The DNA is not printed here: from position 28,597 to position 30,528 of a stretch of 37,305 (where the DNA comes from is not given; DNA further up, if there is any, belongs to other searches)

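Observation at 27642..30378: Two-gene module after dnaE: an opine-dehydrogenase homologue plus a single-chain glutamate-mutase-like protein with a CxHxxG cobalamin motif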

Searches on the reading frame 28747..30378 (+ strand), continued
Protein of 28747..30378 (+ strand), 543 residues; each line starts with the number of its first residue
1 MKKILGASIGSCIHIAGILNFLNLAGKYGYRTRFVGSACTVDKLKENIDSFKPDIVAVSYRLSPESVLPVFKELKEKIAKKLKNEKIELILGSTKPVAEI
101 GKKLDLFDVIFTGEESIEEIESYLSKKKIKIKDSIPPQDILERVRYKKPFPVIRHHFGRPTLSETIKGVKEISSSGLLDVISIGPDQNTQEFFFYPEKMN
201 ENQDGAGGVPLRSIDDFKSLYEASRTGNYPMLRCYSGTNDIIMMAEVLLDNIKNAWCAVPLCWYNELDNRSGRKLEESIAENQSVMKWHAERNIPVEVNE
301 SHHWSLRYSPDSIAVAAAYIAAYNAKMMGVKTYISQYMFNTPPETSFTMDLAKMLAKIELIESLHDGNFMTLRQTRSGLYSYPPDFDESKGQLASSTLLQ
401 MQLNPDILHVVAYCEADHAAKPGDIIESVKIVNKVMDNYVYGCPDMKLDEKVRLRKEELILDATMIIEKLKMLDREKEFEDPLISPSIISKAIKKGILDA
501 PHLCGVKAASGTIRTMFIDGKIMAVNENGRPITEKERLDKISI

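Call 25: search_protein_families(library=pfam, proteins=[P0170, P0176, P0157, P0159, P0131, P0140, P0153, P0199, P0027, P0030], max_evalue=0.01)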
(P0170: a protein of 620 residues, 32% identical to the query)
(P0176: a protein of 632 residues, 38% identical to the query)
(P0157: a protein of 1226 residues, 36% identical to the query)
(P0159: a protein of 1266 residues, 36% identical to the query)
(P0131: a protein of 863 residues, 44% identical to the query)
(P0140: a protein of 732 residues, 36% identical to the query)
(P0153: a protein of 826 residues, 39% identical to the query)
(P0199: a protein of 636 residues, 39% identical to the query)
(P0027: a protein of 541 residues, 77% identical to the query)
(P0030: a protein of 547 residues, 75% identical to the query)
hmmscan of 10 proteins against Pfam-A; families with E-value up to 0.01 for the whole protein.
P0170 (620 aa): 1 family
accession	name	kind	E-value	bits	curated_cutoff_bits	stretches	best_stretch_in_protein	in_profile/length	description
PF02310.24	B12-binding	-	0.0015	18.8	32.1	1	17-78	4-65/121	B12 binding domain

P0176 (632 aa): 0 families

P0157 (1226 aa): 2 families
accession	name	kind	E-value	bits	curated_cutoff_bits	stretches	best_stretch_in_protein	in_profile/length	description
PF13941.12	MutL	-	7.2e-76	256.2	27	1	706-1220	1-450/450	MutL protein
PF02310.24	B12-binding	-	1.1e-05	25.7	32.1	1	13-74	2-61/121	B12 binding domain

P0159 (1266 aa): 3 families
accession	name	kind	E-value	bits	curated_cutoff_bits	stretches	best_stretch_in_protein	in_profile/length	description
PF13941.12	MutL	-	2.4e-82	277.5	27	2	679-1009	1-299/450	MutL protein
PF05378.19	Hydant_A_N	-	0.00032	20.9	25.2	0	682-735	4-57/176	Hydantoinase/oxoprolinase N-terminal region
PF02310.24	B12-binding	-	0.0034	17.6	32.1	0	5-104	2-91/121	B12 binding domain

P0131 (863 aa): 4 families
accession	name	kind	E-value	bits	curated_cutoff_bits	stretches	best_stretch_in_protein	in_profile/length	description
PF02955.21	GSH-S_ATP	-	1.1e-15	57.9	23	1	705-839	33-170/175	Prokaryotic glutathione synthetase, ATP-grasp domain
PF08443.16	RimK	-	6.4e-09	36.1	21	1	739-851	70-184/188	RimK-like ATP-grasp domain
PF06368.17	Met_asp_mut_E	-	1.5e-06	27.5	26.6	1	153-517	21-383/441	Methylaspartate mutase E chain (MutE)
PF02310.24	B12-binding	-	1.8e-06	28.2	32.1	1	6-103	2-97/121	B12 binding domain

P0140 (732 aa): 2 families
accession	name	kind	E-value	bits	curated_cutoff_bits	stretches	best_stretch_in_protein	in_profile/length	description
PF02310.24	B12-binding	-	7.4e-07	29.5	32.1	1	2-67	2-67/121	B12 binding domain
PF08291.16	Peptidase_M15_3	-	0.00052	20.6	23.2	1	603-679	27-102/108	Peptidase M15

P0153 (826 aa): 1 family
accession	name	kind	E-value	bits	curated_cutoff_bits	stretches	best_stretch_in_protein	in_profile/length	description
PF13941.12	MutL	-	1.7e-55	189.1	27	1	568-810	1-218/450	MutL protein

P0199 (636 aa): 0 families

P0027 (541 aa): 2 families
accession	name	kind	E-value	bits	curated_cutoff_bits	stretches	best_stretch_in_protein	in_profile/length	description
PF02310.24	B12-binding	-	1.2e-08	35.2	32.1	1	3-119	2-120/121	B12 binding domain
PF06368.17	Met_asp_mut_E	-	1.1e-05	24.6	26.6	1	236-512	110-377/441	Methylaspartate mutase E chain (MutE)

P0030 (547 aa): 2 families
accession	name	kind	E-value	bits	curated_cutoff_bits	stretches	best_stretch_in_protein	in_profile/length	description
PF02310.24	B12-binding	-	6.2e-08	32.9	32.1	1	3-119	2-119/121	B12 binding domain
PF06368.17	Met_asp_mut_E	-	8.2e-06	25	26.6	1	237-504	110-369/441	Methylaspartate mutase E chain (MutE)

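Call 27: fold_search(model_id=the predicted structure, library=pdb)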
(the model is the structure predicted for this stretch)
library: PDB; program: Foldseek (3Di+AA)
matches with E <= 10: 1490; with E <= 0.001: 165
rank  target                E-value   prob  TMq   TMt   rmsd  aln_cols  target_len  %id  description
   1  6h9e_B                5.5e-16  1.00  0.56  0.63   8.4       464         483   15  Structure of glutamate mutase reconstituted with homo-coenzyme B12 (released 2019-08-14)
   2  1cb7_B                6.1e-16  1.00  0.58  0.64   8.2       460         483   16  GLUTAMATE MUTASE FROM CLOSTRIDIUM COCHLEARIUM RECONSTITUTED WITH METHYL-COBALAMIN (released 2000-02-28)
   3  1xrs_A                7.2e-11  1.00  0.50  0.53  25.0       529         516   13  Crystal structure of Lysine 5,6-Aminomutase in complex with PLP, cobalamin, and 5'-deoxyadenosine (released 2004-11-09)
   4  3kow_A                1.1e-10  1.00  0.49  0.37   5.1       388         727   14  Crystal Structure of ornithine 4,5 aminomutase backsoaked complex (released 2010-01-26)
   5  8t0v_A                1.4e-10  1.00  0.48  0.50  21.6       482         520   13  Closed state of lysine 5,6-aminomutase from Thermoanaerobacter tengcongensis (released 2024-07-03)
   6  3kp0_A                2.8e-10  1.00  0.51  0.48   4.9       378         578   13  Crystal Structure of ORNITHINE 4,5 AMINOMUTASE in complex with 2,4-diaminobutyrate (DAB) (Aerobic) (released 2010-01-26)
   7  3kow_B                2.8e-10  1.00  0.49  0.37  13.4       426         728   14  Crystal Structure of ornithine 4,5 aminomutase backsoaked complex (released 2010-01-26)
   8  3kp1_A                3.5e-10  1.00  0.49  0.38  13.3       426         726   14  Crystal structure of ornithine 4,5 aminomutase (Resting State) (released 2010-01-26)
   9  9q1a_C                3.9e-10  1.00  0.48  0.50  18.7       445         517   12  Open state of lysine 5,6-aminomutase from Thermoanaerobacter tengcongensis (released 2025-09-03)
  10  4xc6_B                4.2e-07  1.00  0.21  0.11  30.9       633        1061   10  Isobutyryl-CoA mutase fused with bound adenosylcobalamin, GDP, and Mg (holo-IcmF/GDP) (released 2015-02-11)
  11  5cjt_B                4.9e-07  1.00  0.21  0.11  30.7       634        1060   10  Isobutyryl-CoA mutase fused with bound adenosylcobalamin, GDP, Mg (holo-IcmF/GDP), and substrate isobutyryl-coenzyme A (released 2015-09-09)
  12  5cjv_B                5.5e-07  1.00  0.21  0.11  30.9       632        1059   10  Isobutyryl-CoA mutase fused with bound adenosylcobalamin, GDP, Mg (holo-IcmF/GDP), and substrate isovaleryl-coenzyme A (released 2015-09-09)
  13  5cju_B                1.2e-06  1.00  0.21  0.11  30.6       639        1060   10  Isobutyryl-CoA mutase fused with bound adenosylcobalamin, GDP, Mg (holo-IcmF/GDP), and substrate n-butyryl-coenzyme A (released 2015-09-09)
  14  8gju_L                3.0e-06  1.00  0.45  0.37   5.3       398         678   12  Crystal structure of human methylmalonyl-CoA mutase (MMUT) in complex with methylmalonic acidemia type A protein (MMAA (released 2023-08-09)
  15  8ssl_A                3.1e-06  0.99  0.21  0.11  30.9       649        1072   11  Isobutyryl-CoA mutase fused Q341A in the presence of GTP (released 2024-05-08)
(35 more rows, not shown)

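Call 32: search_protein_families(library=pfam, proteins=[L057:3871-4872:+, L061:8897-10270:-, L061:10381-11799:-, L063:10301-11494:+, L061:7716-8879:-, L062:2432-4033:+, L062:12439-13515:+, L059:5883-6314:+, L060:2917-3609:+, L059:6337-7107:+], max_evalue=0.001)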
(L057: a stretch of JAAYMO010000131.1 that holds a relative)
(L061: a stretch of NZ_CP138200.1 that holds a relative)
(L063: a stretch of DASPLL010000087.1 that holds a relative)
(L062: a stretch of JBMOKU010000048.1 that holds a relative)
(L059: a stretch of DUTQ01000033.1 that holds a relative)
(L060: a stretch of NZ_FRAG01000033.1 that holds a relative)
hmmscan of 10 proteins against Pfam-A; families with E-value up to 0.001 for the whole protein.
L057:3871-4872:+ (333 aa): 7 families
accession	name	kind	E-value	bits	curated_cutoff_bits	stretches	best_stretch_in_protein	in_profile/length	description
PF07478.18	Dala_Dala_lig_C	-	9.7e-41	140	24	1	118-318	6-203/204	D-ala D-ala ligase C-terminus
PF02655.19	ATP-grasp_3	-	1.2e-10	42.2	23.2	1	130-288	23-155/160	ATP-grasp domain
PF01071.24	GARS_A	-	1.5e-07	31.9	27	1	106-217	2-117/194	Phosphoribosylglycinamide synthetase, ATP-grasp (A) domain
PF13535.11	ATP-grasp_4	-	2.6e-05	24.4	27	1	139-279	2-140/160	ATP-grasp domain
PF02222.28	ATP-grasp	-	0.00013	22.1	27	1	113-189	2-77/179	ATP-grasp domain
PF02786.22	CPSase_L_D2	-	0.00037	20.5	19.8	0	106-205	1-107/211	Carbamoyl-phosphate synthase L chain, ATP binding domain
PF01820.27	Dala_Dala_lig_N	-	0.00059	20.8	34.6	0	20-96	51-121/121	D-ala D-ala ligase N-terminus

L061:8897-10270:- (457 aa): 2 families
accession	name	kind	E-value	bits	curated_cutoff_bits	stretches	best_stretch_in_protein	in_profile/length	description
PF07969.17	Amidohydro_3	-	5.5e-25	89.2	29.7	2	360-435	399-471/472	Amidohydrolase family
PF01979.26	Amidohydro_1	-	2.6e-18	66.8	25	1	51-434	1-344/345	Amidohydrolase family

L061:10381-11799:- (472 aa): 4 families
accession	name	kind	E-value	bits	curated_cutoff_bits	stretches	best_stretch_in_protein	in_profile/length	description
PF03606.21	DcuC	-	9.6e-114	380.9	23.1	1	16-463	2-458/461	C4-dicarboxylate anaerobic carrier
PF02667.20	SCFA_trans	-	4.8e-10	39.5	27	1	199-426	188-417/453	Short chain fatty acid transporter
PF03553.21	Na_H_antiporter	-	1.1e-08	35.2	23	1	203-452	41-291/303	Na+/H+ antiporter family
PF03806.19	ABG_transport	-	2.8e-08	32.9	27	1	357-436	375-454/502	AbgT putative transporter family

L063:10301-11494:+ (397 aa): 3 families
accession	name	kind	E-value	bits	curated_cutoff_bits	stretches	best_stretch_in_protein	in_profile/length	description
PF01546.33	Peptidase_M20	-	9.8e-36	124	24.6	1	78-390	2-205/206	Peptidase family M20/M25/M40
PF07687.19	M20_dimer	-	2.8e-24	85.6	21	1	177-287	1-106/107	Peptidase dimerisation domain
PF04389.22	Peptidase_M28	-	5e-06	26.8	21.3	1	62-157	1-78/193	Peptidase family M28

L061:7716-8879:- (387 aa): 2 families
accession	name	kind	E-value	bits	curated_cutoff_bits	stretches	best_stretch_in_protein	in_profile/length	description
PF07687.19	M20_dimer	-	1.3e-10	41.6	21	1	169-258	10-101/107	Peptidase dimerisation domain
PF01546.33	Peptidase_M20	-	2.7e-09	37.6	24.6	1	79-358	4-204/206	Peptidase family M20/M25/M40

L062:2432-4033:+ (533 aa): 9 families
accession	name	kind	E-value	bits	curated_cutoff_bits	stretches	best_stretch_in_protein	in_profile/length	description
PF21688.3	FAD-depend_C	-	6.1e-84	281.6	27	1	279-475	1-197/197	FAD-dependent protein, C-terminal domain-like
PF03486.20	HI0933_like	-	1.4e-09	38.2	50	1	204-501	109-218/244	HI0933-like protein Rossmann domain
PF01266.30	DAO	-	1.6e-09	38.2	27.9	1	206-268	151-213/353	FAD dependent oxidoreductase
PF07992.20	Pyr_redox_2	-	7.1e-08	32.6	26.1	0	205-274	184-250/291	Pyridine nucleotide-disulphide oxidoreductase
PF01134.28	GIDA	-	2.1e-06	27.5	22.1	0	208-259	99-150/391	Glucose inhibited division protein A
PF00890.30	FAD_binding_2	-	1.4e-05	24.9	20.4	0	97-127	3-33/414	FAD binding domain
PF13738.12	Pyr_redox_3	-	6.7e-05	22.7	30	0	97-127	1-32/305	Pyridine nucleotide-disulphide oxidoreductase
PF01494.25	FAD_binding_3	-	0.00018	21.3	22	1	97-126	5-34/349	FAD binding domain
PF13450.12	NAD_binding_8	-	0.00097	19.8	21.9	0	98-128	1-31/68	NAD(P)-binding Rossmann-like domain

L062:12439-13515:+ (358 aa): 2 families
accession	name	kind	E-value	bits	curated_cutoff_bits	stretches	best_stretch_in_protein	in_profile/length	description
PF09989.15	DUF2229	-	6.7e-56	189.8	29.4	1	25-243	1-218/218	CoA enzyme activase uncharacterised domain (DUF2229)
PF06050.19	HGD-D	-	3.2e-06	27.4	28.4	1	273-338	277-342/342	2-hydroxyglutaryl-CoA dehydratase, D-component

L059:5883-6314:+ (143 aa): 2 families
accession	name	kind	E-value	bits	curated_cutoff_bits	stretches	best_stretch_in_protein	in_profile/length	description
PF03061.28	4HBT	-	5.3e-16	59.1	20.6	1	56-125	3-75/79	Thioesterase superfamily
PF13622.12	4HBT_3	-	0.00021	21.9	24.3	1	50-133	5-81/83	Acyl-CoA thioesterase N-terminal domain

L060:2917-3609:+ (230 aa): 1 family
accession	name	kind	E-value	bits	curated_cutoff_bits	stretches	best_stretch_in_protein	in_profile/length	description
PF04239.17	DUF421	-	7.5e-43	145.5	23.6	1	78-211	1-128/129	YetF C-terminal domain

L059:6337-7107:+ (256 aa): 1 family
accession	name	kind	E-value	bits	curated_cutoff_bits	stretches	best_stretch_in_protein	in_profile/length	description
PF01790.23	LGT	-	6.4e-45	153.8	24.9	1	7-242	1-237/240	Prolipoprotein diacylglyceryl transferase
